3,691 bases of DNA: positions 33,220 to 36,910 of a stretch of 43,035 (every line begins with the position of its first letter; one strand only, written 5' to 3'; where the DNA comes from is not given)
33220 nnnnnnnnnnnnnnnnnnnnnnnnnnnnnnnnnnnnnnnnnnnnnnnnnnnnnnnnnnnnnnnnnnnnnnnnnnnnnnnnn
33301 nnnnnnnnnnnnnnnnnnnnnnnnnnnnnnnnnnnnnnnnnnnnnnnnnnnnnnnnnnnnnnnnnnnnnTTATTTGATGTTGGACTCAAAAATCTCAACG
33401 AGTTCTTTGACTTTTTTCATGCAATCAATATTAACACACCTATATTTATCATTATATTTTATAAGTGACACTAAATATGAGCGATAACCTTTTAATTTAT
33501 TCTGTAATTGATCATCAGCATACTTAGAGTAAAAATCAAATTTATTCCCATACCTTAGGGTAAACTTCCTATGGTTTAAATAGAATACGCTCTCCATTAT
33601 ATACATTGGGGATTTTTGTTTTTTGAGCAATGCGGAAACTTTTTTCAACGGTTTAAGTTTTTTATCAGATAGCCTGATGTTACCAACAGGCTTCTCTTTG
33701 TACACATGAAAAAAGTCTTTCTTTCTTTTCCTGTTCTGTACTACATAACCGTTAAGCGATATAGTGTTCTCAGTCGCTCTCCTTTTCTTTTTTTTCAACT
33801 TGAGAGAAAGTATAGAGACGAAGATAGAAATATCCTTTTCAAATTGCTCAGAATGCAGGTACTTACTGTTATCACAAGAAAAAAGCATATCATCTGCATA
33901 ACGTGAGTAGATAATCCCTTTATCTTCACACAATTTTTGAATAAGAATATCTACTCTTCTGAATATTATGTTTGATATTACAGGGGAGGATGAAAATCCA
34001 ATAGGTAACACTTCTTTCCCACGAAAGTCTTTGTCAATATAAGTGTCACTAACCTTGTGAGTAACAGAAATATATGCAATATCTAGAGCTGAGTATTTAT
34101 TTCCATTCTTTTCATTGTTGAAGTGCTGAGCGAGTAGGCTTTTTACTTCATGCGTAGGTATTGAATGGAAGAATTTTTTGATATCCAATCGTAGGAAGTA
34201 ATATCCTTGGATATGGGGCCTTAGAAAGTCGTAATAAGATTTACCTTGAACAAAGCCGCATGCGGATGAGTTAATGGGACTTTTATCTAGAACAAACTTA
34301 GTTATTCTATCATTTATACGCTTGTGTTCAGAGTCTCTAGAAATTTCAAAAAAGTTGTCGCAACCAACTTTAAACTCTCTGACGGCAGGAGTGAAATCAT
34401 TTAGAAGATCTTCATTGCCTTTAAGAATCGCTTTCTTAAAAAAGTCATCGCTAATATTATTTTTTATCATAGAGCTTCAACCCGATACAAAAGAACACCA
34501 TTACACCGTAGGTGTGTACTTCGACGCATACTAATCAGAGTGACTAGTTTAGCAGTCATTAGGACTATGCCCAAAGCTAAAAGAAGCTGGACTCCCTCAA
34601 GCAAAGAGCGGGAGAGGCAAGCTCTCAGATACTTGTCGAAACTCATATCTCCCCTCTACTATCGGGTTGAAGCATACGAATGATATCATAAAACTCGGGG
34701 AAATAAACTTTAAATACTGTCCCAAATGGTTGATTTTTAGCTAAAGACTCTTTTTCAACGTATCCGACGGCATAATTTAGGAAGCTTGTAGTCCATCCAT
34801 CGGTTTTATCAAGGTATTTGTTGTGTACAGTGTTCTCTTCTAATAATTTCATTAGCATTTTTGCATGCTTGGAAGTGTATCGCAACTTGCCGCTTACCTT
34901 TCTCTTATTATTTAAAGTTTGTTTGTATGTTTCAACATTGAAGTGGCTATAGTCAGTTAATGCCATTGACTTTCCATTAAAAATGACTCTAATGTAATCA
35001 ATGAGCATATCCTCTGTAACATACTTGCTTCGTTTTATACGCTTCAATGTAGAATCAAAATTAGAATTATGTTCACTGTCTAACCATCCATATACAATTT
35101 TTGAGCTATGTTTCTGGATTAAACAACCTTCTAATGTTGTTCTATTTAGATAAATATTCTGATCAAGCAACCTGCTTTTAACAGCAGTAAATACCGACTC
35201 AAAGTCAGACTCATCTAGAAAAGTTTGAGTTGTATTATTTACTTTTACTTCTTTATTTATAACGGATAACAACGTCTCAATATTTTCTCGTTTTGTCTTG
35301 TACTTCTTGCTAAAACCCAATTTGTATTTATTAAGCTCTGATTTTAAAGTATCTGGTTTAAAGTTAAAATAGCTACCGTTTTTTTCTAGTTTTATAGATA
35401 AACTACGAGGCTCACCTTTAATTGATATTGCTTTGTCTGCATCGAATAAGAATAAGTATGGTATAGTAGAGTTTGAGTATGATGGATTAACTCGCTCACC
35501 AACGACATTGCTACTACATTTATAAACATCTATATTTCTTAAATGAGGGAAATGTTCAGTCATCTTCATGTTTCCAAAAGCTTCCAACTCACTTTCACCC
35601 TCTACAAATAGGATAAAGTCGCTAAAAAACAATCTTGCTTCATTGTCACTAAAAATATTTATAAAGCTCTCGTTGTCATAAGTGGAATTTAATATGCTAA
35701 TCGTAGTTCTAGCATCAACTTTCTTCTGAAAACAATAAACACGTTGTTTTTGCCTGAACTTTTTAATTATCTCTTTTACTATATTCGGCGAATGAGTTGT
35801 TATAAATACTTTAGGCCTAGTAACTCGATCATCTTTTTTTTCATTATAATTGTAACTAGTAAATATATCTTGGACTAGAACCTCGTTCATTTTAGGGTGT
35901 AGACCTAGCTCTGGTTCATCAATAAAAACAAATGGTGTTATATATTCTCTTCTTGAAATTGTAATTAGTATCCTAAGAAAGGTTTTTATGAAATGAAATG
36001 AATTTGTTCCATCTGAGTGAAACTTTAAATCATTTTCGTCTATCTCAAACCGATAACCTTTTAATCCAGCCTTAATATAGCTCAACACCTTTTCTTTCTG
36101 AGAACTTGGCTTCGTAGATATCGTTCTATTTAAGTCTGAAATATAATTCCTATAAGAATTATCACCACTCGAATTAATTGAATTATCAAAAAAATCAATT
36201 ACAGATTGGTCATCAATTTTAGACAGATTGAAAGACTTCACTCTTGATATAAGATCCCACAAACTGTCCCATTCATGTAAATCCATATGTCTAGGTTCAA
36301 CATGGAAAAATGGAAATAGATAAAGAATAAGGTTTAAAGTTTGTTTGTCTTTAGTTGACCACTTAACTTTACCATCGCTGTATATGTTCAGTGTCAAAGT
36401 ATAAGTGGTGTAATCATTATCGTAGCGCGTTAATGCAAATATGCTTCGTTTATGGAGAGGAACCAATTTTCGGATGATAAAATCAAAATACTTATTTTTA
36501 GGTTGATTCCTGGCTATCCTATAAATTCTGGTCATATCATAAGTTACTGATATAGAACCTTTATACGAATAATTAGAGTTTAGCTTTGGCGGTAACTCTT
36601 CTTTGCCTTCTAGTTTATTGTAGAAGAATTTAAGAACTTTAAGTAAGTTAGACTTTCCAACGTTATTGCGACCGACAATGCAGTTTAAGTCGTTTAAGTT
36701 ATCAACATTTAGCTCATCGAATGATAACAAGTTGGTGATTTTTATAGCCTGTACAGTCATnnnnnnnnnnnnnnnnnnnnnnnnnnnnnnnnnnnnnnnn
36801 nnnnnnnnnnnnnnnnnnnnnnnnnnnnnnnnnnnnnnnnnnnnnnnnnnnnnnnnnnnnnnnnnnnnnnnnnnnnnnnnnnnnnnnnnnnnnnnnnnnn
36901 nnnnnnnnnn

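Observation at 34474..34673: Perfect 14-bp inverted repeat flanking 172 bp between the OLD and RT genes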

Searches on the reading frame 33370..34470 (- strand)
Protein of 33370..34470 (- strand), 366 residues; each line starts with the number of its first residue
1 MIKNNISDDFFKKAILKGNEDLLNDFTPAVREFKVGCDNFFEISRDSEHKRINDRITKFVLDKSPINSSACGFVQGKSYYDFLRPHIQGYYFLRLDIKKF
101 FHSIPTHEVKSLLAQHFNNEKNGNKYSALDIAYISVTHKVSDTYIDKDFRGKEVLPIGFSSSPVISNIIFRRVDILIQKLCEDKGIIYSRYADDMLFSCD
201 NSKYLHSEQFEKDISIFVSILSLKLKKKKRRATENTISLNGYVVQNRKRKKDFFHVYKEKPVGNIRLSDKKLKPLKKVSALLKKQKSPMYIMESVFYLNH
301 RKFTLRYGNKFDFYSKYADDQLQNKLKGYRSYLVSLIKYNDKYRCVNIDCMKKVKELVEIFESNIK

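Call 4: search_protein_families(library=pfam, proteins=[window:33370-34470:-], max_evalue=0.01)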
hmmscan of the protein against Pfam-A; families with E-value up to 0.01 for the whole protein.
window:33370-34470:- (366 aa): 1 family
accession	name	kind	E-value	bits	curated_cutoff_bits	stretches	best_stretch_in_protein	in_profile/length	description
PF00078.32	RVT_1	-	1.8e-18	67.4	29.6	1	50-242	24-203/205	Reverse transcriptase (RNA-dependent DNA polymerase)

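Call 7: search_protein_families(library=padloc, proteins=[window:33370-34470:-], max_evalue=0.001)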
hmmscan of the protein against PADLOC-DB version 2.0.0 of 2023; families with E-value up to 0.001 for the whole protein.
window:33370-34470:- (366 aa): 52 families (the best 25 are shown)
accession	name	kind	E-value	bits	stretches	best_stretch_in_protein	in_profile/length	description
PDLC02938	RT_I-B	-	7.2e-93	309.4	1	19-365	21-328/332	-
PDLC02939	RT_II-A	-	2.5e-32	110.6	1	48-245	50-236/304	-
PDLC02941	RT_II-A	-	6.6e-28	95.8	2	152-236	147-231/309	-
PDLC02943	RT_III-A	-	2.3e-27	93.8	1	51-234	74-234/322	-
PDLC02942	RT_III-A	-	4.3e-26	89.8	1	50-247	93-269/341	-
PDLC03739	RT_Ec107-like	-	5.1e-26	89.7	2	152-244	144-234/307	retron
PDLC02946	RT_III-A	-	6.6e-26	89.2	1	50-246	85-260/330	-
PDLC02956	RT_XIII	-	9e-26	88.9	1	50-234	168-349/469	-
PDLC02959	RT-Protease_XI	-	9.4e-26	88.8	1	49-248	58-228/510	single gene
PDLC02960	RT-Protease_XI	-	1.1e-25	88.6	1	49-248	56-225/506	single gene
PDLC02945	RT_III-A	-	2.8e-25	87.2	1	47-247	88-292/362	-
PDLC02944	RT_III-A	-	2.4e-24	84.4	1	51-230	94-281/597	-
PDLC03740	RT_outgroup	-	3.7e-24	83.7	1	51-247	147-342/407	retron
PDLC02949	RT_other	-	7.6e-24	82.8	1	51-245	210-403/481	-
PDLC02936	RT_I-A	-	1.6e-23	81.5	1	50-264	52-265/308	-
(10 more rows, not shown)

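Call 8: search_protein_families(library=ncbifam, proteins=[window:33370-34470:-], max_evalue=0.001)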
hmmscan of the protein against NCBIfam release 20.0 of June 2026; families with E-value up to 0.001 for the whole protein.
window:33370-34470:- (366 aa): 5 families
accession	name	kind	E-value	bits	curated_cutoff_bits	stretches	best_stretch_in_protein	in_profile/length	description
NF038233.2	retron_St85_RT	exception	6.3e-35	120.8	235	1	48-245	47-231/289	retron St85 family RNA-directed DNA polymerase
NF038237.1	retron_Ec67_fus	exception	2.6e-17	62.5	450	1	66-224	88-239/572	retron Ec67 family RNA-directed DNA polymerase/endonuclease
NF042941.1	Retron_TIR_antiphage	equivalog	1.4e-15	57.1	600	1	53-204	55-189/464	TIR domain-containing anti-phage reverse transcriptase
TIGR04416.1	group_II_RT_mat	equivalog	5.7e-10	38.8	300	1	91-280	124-297/353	group II intron reverse transcriptase/maturase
NF041746.1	Drt2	equivalog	5.2e-09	35.8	390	1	142-236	212-302/416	antiviral reverse transcriptase Drt2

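Call 11: find_related_loci(query=window:33370-34470:-, collection=genome_contigs, flank=4000)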
Query window:33370-34470:- (366 aa) in genome_contigs; peptide patterns used: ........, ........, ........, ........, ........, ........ (x = any residue, [..] = any of these).
119 stretches matched a pattern; 4 encode a relative of the query (tblastn E <= 1e-3); 4 distinct loci.
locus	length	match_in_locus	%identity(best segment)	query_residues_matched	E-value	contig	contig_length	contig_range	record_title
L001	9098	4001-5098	90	1-366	0e+0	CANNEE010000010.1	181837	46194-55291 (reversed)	uncultured Shewanella sp. isolate 1690.fasta genome assembly, contig: NODE_10, whole genome shotgun sequence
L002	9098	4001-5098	92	1-366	0e+0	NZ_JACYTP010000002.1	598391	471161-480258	Photobacterium arenosum strain CAU 1568 contig2, whole genome shotgun sequence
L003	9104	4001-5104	79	1-366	0e+0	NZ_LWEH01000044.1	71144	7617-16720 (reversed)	Vibrio sp. HI00D65 HI00D65_c18, whole genome shotgun sequence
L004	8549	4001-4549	22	50-231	1e-11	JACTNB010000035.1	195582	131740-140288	MAG: Planctomycetota bacterium isolate BJ20 scaffold_109, whole genome shotgun sequence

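Call 19: search_solved_structures(query=window:33370-34470:-, max_evalue=1e-10, show_alignments=1)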
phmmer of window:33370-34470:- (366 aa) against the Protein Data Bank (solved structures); distinct sequences matched with E-value up to 1e-10: 9.
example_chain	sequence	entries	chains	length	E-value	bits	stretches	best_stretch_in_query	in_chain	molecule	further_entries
23or_A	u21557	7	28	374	1.6e-57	198.6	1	28-362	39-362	Retron Eco8 reverse transcriptase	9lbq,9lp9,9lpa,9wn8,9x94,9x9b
9p4j_E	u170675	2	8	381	1.7e-57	198.5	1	28-362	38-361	Retron Eco8 reverse transcriptase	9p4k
36ht_A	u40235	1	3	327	5.9e-15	58.6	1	62-248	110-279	Retron-Kva2 Reverse Transcriptase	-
22et_A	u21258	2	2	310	1.5e-13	54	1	59-269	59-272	Retron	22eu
9e8z_H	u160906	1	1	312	1e-12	51.2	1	52-205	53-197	Retron Ec83 reverse transcriptase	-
7v9u_A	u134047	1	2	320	2.1e-11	46.9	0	48-205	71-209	RNA-directed DNA polymerase from retron EC86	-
7v9x_A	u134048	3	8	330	2.3e-11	46.8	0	48-205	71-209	RNA-directed DNA polymerase from retron EC86 | Retron Ec86 reverse transcriptase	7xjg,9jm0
8qbk_A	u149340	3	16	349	2.5e-11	46.7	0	48-205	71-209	Retron Ec86 reverse transcriptase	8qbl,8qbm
9vhe_A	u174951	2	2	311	6.9e-11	45.2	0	61-207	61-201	Retron Ec78 reverse transcriptase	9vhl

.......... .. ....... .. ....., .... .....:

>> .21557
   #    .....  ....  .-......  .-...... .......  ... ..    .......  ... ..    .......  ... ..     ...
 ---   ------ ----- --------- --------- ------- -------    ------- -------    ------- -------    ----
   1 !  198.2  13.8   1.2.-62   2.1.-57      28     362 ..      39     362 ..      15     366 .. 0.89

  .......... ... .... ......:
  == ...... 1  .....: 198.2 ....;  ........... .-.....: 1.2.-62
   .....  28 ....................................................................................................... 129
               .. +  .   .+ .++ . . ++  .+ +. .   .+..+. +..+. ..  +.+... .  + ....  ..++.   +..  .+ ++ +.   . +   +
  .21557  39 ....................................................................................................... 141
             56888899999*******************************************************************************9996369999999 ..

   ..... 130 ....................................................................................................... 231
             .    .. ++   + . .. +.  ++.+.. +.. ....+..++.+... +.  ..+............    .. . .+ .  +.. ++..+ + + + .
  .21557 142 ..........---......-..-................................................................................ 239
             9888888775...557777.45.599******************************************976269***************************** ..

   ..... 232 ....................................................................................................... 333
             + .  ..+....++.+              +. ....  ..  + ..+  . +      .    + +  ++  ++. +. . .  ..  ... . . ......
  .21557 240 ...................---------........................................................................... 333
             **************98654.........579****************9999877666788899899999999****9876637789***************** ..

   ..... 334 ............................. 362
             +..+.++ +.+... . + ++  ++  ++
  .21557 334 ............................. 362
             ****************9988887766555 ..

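Call 27: find_related_loci(query=A1, collection=metagenome_contigs, flank=3000)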
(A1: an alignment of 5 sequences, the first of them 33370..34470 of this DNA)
Query A1 (366 aa) in metagenome_contigs; peptide patterns used: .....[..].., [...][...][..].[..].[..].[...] (x = any residue, [..] = any of these).
600 stretches matched a pattern (row limit reached: there are more); 103 encode a relative of the query (tblastn E <= 1e-3); the best 80 are kept; 80 distinct loci.
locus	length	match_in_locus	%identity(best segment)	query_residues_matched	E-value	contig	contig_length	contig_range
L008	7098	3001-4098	92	1-366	0e+0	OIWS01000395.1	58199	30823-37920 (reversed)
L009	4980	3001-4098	91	1-366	0e+0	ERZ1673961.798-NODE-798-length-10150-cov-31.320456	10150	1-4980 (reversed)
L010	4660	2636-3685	42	8-362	7e-76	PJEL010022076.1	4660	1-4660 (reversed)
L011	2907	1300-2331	41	11-359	5e-72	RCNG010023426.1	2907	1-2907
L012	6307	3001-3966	41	30-359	1e-66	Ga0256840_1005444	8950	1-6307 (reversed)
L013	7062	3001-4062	37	8-362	3e-62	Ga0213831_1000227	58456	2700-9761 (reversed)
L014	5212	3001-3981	38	51-363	1e-60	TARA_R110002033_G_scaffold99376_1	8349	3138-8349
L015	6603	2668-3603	40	39-363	6e-60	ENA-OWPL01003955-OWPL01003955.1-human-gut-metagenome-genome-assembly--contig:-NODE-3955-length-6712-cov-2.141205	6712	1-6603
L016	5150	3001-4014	37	30-366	5e-59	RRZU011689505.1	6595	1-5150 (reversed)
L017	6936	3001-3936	39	39-363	4e-59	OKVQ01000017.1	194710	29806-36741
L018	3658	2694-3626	38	30-346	1e-55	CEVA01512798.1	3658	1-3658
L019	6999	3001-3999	36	30-365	2e-55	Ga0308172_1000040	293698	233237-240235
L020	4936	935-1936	34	30-363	2e-54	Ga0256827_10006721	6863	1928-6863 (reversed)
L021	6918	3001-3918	38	30-346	9e-54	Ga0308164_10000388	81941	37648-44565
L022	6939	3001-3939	34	22-347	6e-53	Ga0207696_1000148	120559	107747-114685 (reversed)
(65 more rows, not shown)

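Call 28: find_related_loci(query=A1, collection=viral_contigs, flank=3000)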
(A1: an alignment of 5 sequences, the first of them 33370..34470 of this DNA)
Query A1 (366 aa) in viral_contigs; peptide patterns used: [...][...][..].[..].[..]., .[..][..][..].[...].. (x = any residue, [..] = any of these).
599 stretches matched a pattern (row limit reached: there are more); 6 encode a relative of the query (tblastn E <= 1e-3); 6 distinct loci.
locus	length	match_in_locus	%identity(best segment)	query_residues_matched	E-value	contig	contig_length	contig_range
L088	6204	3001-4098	94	1-366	0e+0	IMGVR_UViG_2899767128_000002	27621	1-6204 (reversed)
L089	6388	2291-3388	92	1-366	0e+0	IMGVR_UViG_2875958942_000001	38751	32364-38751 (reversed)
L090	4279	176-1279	79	1-366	0e+0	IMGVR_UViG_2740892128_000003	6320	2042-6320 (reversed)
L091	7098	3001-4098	94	1-366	0e+0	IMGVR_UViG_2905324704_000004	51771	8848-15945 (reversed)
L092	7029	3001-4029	31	15-343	7e-41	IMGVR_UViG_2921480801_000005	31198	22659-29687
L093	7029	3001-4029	31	15-343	7e-41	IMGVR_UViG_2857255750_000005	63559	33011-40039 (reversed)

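Call 29: search_dna_similar(query=window:33370-34470:-, collection=plasmids, mode=protein, max_evalue=1e-20, max_rows=30)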
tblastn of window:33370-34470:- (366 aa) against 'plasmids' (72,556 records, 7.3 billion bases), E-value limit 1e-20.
Records with a match: 8; places in all: 8; records where one place covers at least 80% of the query: 6.
Best place of each record, by identity: 60-80% 1; <60% 7.
By first word of the organism name: Bacillus 6; Vibrio 1; Klebsiella 1.
By predicted mobility (MOB-suite, as given by PLSDB): non-mobilizable 7; conjugative 1.
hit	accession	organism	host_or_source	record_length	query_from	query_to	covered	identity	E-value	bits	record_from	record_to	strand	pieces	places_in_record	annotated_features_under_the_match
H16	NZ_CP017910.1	Vibrio alginolyticus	Syngnathus typhle,whole organism,Kiel ...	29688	1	268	73%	64.5%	5e-80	325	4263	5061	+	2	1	reverse transcriptase domain-containing protein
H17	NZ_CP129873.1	Klebsiella pneumoniae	Homo sapiens,whole organism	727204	39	363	89%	40.4%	2e-50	188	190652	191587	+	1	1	reverse transcriptase domain-containing protein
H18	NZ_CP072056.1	Bacillus mycoides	cell culture,soil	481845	8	365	98%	31.4%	1e-26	118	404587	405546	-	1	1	reverse transcriptase family protein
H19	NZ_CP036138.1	Bacillus mycoides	cell culture,soil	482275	8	365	98%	31.4%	1e-26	118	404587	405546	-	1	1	reverse transcriptase family protein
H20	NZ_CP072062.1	Bacillus mycoides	cell culture,soil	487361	8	365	98%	31.4%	1e-26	118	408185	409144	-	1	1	reverse transcriptase family protein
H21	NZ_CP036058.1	Bacillus mycoides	cell culture,soil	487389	8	365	98%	31.4%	1e-26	118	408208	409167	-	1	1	reverse transcriptase family protein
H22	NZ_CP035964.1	Bacillus mycoides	cell culture,soil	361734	43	337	81%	34.1%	7e-25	113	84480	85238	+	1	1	reverse transcriptase family protein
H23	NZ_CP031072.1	Bacillus mycoides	cell culture,soil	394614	61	340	77%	35.5%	5e-28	123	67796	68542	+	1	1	reverse transcriptase family protein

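Call 69: search_solved_structures(query=L021:2884-3996:+, max_evalue=1e-50, show_alignments=1)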
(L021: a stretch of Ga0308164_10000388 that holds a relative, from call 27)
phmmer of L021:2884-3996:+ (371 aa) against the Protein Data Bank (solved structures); distinct sequences matched with E-value up to 1e-50: 2.
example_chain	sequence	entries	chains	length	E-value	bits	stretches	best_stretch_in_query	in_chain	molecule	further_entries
23or_A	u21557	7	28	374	1.1e-158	531.2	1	5-369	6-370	Retron Eco8 reverse transcriptase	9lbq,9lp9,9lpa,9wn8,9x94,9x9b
9p4j_E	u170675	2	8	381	1.4e-158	530.8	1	5-369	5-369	Retron Eco8 reverse transcriptase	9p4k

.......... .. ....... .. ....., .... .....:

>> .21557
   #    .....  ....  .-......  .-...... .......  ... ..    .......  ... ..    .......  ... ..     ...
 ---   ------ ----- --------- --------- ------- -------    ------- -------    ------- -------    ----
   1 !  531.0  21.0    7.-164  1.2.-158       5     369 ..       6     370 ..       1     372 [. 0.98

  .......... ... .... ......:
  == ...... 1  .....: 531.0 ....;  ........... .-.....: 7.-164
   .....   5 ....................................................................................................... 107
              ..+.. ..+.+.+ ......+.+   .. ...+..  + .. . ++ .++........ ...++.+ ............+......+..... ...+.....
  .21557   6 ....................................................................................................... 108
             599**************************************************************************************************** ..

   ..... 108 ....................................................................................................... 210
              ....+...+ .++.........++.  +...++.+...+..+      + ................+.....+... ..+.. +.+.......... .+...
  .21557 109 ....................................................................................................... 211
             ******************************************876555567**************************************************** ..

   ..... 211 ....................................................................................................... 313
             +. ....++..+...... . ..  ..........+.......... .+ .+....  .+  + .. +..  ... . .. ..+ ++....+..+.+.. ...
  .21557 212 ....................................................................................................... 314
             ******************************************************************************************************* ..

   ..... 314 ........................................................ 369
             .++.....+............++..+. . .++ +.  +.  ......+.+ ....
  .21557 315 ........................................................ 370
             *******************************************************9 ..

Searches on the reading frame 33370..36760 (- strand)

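Call 26: search_solved_structures(query=L007:3737-4837:+, max_evalue=1e-30)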
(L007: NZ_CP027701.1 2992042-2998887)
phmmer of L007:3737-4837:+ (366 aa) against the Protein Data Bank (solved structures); distinct sequences matched with E-value up to 1e-30: 2.
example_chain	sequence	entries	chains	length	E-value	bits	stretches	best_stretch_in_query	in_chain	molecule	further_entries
23or_A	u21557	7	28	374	4.3e-90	305.7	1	3-360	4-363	Retron Eco8 reverse transcriptase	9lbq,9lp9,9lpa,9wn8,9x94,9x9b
9p4j_E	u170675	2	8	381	5.8e-90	305.3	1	4-360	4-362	Retron Eco8 reverse transcriptase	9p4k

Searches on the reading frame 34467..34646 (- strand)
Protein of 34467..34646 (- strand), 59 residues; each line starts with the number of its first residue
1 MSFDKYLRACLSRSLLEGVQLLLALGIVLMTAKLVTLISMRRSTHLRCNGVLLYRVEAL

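Call 4: search_protein_families(library=pfam, proteins=[window:34467-34646:-], max_evalue=0.01)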
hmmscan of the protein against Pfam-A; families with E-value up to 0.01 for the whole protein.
window:34467-34646:- (59 aa): 0 families

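Call 7: search_protein_families(library=padloc, proteins=[window:34467-34646:-], max_evalue=0.001)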
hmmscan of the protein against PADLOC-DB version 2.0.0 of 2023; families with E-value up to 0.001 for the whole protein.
window:34467-34646:- (59 aa): 0 families

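Call 8: search_protein_families(library=ncbifam, proteins=[window:34467-34646:-], max_evalue=0.001)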
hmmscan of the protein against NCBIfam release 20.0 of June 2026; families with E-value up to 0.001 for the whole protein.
window:34467-34646:- (59 aa): 0 families
